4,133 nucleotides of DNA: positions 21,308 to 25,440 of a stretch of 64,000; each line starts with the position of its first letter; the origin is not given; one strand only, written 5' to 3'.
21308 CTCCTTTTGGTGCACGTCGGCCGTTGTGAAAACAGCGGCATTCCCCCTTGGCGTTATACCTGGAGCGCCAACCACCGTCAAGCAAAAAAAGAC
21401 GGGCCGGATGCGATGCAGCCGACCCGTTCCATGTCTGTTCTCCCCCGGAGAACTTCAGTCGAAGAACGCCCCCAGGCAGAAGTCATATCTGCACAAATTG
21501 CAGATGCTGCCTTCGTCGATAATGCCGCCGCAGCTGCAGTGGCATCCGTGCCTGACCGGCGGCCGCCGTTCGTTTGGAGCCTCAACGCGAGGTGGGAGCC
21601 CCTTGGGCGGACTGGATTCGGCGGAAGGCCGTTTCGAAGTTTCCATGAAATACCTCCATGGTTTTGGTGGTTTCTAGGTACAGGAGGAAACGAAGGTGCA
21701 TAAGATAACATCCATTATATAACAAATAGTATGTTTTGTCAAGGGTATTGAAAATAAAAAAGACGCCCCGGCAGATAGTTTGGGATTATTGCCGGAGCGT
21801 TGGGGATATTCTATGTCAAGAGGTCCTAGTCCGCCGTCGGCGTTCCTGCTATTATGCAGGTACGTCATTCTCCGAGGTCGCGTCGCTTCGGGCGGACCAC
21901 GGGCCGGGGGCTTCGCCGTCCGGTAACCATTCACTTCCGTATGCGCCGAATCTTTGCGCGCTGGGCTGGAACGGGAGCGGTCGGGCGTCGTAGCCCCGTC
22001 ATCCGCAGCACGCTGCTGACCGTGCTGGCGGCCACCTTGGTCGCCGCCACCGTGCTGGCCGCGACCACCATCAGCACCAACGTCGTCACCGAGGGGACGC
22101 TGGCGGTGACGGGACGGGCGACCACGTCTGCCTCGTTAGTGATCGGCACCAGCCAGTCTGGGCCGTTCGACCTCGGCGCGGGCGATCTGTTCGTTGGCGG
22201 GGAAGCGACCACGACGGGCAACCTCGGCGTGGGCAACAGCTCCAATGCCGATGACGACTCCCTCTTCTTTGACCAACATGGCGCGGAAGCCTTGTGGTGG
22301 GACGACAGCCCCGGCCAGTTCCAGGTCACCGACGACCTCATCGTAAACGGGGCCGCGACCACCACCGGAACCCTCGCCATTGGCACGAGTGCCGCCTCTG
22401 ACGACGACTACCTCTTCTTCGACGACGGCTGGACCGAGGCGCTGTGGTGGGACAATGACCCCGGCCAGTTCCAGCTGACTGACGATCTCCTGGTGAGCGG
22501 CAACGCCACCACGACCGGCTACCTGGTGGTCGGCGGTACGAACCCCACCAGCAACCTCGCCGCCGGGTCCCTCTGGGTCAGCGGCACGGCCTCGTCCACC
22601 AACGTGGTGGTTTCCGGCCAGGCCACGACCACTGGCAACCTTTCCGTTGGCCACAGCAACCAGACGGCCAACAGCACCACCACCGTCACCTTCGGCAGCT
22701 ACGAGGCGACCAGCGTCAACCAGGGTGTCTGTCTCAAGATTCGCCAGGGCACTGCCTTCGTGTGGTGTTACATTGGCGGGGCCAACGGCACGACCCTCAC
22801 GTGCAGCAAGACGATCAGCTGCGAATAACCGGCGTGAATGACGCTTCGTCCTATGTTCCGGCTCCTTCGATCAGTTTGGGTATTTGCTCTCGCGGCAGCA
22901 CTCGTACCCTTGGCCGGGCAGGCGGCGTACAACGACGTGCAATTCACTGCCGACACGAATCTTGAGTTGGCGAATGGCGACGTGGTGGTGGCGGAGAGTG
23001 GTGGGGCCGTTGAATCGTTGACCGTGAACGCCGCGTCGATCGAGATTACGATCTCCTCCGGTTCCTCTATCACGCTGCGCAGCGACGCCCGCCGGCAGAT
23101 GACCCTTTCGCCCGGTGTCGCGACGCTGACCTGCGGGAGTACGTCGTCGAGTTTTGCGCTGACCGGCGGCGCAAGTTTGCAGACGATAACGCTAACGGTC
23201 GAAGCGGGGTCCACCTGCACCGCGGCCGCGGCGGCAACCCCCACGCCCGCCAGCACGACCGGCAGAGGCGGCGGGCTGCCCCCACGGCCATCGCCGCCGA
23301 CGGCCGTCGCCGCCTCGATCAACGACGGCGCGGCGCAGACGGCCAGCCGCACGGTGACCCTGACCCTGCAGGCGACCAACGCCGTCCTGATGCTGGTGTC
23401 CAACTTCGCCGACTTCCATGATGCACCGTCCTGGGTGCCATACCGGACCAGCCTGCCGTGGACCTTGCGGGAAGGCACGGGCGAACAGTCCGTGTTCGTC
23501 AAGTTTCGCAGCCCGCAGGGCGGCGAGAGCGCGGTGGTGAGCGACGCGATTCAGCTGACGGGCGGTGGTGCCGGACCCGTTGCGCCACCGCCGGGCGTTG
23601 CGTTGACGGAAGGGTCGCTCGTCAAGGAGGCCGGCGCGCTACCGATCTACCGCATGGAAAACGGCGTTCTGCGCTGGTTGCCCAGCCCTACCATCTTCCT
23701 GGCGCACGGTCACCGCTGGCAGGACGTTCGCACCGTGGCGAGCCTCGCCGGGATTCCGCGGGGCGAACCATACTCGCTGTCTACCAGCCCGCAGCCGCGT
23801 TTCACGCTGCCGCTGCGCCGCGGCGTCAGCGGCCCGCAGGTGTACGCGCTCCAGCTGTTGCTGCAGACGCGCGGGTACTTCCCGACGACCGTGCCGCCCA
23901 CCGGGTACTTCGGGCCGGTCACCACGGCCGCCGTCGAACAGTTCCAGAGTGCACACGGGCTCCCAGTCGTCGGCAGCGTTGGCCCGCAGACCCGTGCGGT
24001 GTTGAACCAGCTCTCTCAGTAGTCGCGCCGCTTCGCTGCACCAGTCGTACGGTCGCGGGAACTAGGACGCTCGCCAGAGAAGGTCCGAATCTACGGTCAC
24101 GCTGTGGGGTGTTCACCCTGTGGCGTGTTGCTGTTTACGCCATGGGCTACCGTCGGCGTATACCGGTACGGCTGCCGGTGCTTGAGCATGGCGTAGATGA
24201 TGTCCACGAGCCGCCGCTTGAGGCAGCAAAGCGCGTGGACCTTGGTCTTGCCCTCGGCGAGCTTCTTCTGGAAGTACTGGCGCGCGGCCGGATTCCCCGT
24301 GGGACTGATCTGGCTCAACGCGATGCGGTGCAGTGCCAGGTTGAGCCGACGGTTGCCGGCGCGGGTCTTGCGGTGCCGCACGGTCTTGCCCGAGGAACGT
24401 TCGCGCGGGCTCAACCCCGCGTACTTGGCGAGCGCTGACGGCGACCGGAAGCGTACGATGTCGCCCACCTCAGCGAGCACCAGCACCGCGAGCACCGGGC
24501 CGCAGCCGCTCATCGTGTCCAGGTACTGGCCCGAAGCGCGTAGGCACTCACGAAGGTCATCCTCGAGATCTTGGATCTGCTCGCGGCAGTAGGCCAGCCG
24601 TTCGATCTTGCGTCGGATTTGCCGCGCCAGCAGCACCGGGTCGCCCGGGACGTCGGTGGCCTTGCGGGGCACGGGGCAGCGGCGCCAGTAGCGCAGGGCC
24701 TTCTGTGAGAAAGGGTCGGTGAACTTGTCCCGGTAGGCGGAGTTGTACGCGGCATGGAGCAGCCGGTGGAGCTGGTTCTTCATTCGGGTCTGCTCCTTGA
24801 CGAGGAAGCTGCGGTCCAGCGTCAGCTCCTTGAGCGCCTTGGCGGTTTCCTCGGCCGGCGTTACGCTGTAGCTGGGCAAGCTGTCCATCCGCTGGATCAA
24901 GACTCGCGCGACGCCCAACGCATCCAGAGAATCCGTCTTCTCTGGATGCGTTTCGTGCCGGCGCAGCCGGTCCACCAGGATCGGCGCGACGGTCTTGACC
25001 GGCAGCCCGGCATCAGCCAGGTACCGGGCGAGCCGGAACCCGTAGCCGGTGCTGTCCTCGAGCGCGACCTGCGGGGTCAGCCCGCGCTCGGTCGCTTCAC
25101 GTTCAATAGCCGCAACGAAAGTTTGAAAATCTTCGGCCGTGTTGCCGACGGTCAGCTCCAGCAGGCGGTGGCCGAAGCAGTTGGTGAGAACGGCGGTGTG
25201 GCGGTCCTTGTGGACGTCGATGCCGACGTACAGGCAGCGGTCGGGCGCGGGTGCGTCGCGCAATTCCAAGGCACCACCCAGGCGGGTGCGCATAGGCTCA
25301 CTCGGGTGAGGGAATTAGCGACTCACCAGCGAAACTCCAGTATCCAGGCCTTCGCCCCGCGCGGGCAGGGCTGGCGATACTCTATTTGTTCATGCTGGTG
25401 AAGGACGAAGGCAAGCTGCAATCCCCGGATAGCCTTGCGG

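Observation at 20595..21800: Three independently transcribed small Cys-rich proteins, each with its own sigma70 promoter, strong SD and terminator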

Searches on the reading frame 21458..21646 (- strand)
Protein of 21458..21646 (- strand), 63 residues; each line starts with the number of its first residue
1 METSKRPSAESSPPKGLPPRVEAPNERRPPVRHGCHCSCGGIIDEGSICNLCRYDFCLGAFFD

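Call 5: search_protein_families(library=pfam, proteins=[window:21458-21646:-], max_evalue=10)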
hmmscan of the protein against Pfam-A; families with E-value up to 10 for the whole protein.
seq(63 aa): 0 families

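Call 14: find_encoding_contigs(protein=window:21458-21646:-, flank=5000, max_places=6)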
Protein seq(63 aa) (63 aa): no gene with exactly this product is on record in the collection.

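Call 18: find_homologous_proteins(query=window:21458-21646:-, max_evalue=1)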
Query seq(63 aa) (63 aa): 1 proteins with E <= 1 among 1 candidates.
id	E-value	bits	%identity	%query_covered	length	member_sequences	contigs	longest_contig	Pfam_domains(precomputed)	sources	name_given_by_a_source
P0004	6.6e-38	145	100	100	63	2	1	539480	-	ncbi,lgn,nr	ncbi:MAG: hypothetical protein G01um101431_35 [Parcubacteria group bacterium Gr01-1014_31]|nr:MAG: h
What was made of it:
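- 21455..21646 (-): P1, 63 aa. Variable Pro/Arg-rich N-terminal half plus a conserved C-terminal motif R-C-S-C-G-G-x2-D-x4-C-x2-C-x-[FY]-D (Cys4: CxC-x9-CxxC). SD GGAGGT at 21652-21657. Annotated as G01um101431_35 (call 18).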

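Call 68: search_solved_structures(query=A9, max_evalue=10)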
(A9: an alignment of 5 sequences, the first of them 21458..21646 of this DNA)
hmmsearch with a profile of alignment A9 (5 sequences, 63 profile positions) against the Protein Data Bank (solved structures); distinct sequences matched with E-value up to 10: 0.

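Call 80: find_related_loci(query=A9, collection=viral_contigs, flank=3000)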
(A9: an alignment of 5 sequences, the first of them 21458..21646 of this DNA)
Query A9 (63 aa) in viral_contigs; peptide patterns used: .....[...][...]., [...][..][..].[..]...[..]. (x = any residue, [..] = any of these).
71 stretches matched a pattern, but none encodes a relative of the query by tblastn (E <= 1e-3).

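Call 94: predict_structure(protein=window:21458-21646:-)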
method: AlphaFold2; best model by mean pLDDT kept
length: 63 residues; sequences in the alignment: 1
mean_pLDDT: 55.3   pTM: 0.17
mean pLDDT of the five models: 55.3, 53.7, 50.6, 47.8, 45.7
residues with pLDDT >= 90: 0; 70-90: 2; 50-70: 47; < 50: 14
segments of 3 or more residues with pLDDT < 50: 1-4, 44-47
pLDDT, mean of each block of 10 residues (from residue 1): 55 64 60 54 50 51 46
secondary structure, 60 per line:
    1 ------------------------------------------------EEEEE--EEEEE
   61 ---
elements in order: E49-53 E56-60
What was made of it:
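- On Small Cys4 zinc-ribbon / zinc-finger microproteins (structural class): The P1 single-sequence model is uninformative (pLDDT 55, call 94).
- Tried and rejected: The AF2 model of P1 from a single sequence was too poor to use (call 94).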

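Call 98: search_protein_families(library=ncbifam, proteins=[window:21458-21646:-], max_evalue=1)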
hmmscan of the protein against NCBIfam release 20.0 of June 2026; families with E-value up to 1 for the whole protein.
seq(63 aa): 0 families

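Call 99: search_protein_families(library=padloc, proteins=[window:21458-21646:-], max_evalue=1)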
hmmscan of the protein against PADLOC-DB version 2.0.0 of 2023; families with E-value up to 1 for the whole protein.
seq(63 aa): 0 families

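Call 100: search_protein_families(library=phrogs, proteins=[window:21458-21646:-], max_evalue=1)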
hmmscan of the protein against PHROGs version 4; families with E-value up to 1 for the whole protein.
seq(63 aa): 2 families
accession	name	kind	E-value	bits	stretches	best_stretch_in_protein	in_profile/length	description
phrog_31234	-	unknown function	0.13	13.3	1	3-46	52-91/157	-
phrog_33539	-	unknown function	0.13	13.2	1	9-54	7-44/58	-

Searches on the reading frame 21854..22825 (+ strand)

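Call 69: search_protein_families(library=pfam, proteins=[window:21854-22825:+], max_evalue=1)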
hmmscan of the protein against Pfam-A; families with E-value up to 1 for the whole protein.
window:21854-22825:+ (324 aa): 2 families
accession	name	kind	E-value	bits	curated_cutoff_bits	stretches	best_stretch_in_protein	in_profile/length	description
PF19740.4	DUF6229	-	0.17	12.3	25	0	109-120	25-36/62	Family of unknown function (DUF6229)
PF20597.4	pAdhesive_15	-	0.18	12.2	23.8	1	75-130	19-76/254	Putative Ice-binding-like adhesive domain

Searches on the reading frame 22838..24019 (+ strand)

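Call 69: search_protein_families(library=pfam, proteins=[window:22838-24019:+], max_evalue=1)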
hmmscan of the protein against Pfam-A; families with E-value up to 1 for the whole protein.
window:22838-24019:+ (394 aa): 1 family
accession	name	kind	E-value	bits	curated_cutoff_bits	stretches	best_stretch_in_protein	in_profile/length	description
PF01471.23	PG_binding_1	-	1.8e-16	60.5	23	1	331-389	1-57/57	Putative peptidoglycan binding domain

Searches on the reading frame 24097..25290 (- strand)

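Call 69: search_protein_families(library=pfam, proteins=[window:24097-25290:-], max_evalue=1)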
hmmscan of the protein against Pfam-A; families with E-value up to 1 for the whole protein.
window:24097-25290:- (397 aa): 3 families
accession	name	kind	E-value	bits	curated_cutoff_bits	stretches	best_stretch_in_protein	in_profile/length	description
PF01548.23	DEDD_Tnp_IS110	-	3.4e-29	102.1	29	1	22-181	1-153/155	Transposase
PF02371.22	Transposase_20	-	7.5e-23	81.2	21.3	1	255-340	2-86/87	Transposase IS116/IS110/IS902 family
PF08028.16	Acyl-CoA_dh_2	-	0.15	12.7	22.7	1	334-375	34-75/134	Acyl-CoA dehydrogenase, C-terminal domain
